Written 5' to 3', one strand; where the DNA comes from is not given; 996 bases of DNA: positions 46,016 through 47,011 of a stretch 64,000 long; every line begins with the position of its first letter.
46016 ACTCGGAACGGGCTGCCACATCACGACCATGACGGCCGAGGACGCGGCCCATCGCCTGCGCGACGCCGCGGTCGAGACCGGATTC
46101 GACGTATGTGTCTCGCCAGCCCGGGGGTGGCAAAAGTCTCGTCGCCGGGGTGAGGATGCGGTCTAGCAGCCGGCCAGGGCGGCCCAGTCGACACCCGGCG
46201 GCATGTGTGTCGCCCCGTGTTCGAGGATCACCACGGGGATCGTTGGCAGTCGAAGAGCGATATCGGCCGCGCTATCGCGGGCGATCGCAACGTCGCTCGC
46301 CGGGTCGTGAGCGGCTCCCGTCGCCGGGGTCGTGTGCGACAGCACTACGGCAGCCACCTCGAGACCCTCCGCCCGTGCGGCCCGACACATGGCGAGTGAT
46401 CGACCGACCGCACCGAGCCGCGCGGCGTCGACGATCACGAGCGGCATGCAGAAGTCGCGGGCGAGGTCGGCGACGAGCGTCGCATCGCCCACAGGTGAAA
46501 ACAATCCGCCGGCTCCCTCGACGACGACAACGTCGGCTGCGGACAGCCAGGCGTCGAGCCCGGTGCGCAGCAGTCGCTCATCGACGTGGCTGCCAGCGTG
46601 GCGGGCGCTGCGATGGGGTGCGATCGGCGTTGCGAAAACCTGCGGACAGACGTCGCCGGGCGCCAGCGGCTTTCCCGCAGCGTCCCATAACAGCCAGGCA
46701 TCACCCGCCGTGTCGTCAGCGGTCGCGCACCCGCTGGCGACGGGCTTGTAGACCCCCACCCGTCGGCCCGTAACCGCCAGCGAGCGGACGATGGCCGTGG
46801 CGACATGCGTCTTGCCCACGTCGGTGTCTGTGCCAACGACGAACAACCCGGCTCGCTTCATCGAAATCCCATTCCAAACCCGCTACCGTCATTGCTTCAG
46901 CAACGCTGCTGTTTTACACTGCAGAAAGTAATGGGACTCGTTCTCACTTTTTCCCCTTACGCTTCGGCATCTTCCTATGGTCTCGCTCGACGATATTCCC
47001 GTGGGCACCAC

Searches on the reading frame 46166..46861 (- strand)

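Call 46: search_protein_families(library=pfam, proteins=[window:46166-46861:-], max_evalue=0.001)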
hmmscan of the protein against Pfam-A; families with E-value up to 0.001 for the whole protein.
window:46166-46861:- (232 aa): 3 families
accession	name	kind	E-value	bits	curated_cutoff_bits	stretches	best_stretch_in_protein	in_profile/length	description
PF13500.12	AAA_26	-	1e-29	104.3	27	1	5-209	2-192/198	AAA domain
PF01656.29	CbiA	-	2.6e-05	24.6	25.4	1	7-175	2-81/125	CobQ/CobB/MinD/ParA nucleotide binding domain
PF07755.17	DUF1611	-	0.00095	19.1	25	0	6-37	15-46/201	Domain of unknown function (DUF1611_C) P-loop domain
